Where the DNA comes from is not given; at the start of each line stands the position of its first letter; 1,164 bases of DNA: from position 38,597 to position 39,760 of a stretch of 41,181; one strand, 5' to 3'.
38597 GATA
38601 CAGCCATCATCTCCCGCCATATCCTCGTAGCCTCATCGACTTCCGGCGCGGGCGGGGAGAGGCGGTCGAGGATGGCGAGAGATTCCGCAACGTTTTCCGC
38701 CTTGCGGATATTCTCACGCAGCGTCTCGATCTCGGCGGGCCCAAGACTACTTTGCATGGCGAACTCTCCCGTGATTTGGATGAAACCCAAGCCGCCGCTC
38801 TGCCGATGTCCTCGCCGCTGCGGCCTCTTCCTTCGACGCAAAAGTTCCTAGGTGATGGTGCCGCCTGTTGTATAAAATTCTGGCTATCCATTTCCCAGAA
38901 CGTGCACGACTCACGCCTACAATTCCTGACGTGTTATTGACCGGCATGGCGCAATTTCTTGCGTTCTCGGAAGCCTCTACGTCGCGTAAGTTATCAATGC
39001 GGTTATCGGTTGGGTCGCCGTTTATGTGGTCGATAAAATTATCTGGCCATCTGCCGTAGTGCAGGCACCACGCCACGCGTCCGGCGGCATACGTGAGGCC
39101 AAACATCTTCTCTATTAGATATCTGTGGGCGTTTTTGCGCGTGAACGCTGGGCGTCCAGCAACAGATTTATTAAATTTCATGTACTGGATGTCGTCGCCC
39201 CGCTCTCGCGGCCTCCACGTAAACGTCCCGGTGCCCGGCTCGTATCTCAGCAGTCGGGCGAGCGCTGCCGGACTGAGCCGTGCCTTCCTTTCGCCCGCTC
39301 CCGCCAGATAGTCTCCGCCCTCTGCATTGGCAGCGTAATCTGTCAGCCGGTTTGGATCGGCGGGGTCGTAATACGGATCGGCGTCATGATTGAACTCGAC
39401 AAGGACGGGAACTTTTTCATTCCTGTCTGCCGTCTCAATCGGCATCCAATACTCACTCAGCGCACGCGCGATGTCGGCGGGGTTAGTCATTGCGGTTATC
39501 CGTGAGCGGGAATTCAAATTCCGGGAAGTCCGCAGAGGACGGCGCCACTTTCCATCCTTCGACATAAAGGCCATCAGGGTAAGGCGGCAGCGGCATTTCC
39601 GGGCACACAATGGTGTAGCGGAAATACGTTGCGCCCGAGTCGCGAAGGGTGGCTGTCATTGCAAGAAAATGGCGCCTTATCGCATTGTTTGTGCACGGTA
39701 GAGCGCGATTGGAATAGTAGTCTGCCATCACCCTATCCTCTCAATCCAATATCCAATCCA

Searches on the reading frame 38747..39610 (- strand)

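Call 24: search_protein_families(library=pfam, proteins=[window:38747-39610:-], max_evalue=0.01)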
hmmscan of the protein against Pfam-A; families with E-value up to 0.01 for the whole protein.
window:38747-39610:- (287 aa): 1 family
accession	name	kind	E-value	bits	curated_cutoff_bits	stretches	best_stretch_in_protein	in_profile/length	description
PF13392.12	HNH_3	-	2.4e-15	56.3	24.8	1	175-218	2-46/46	HNH endonuclease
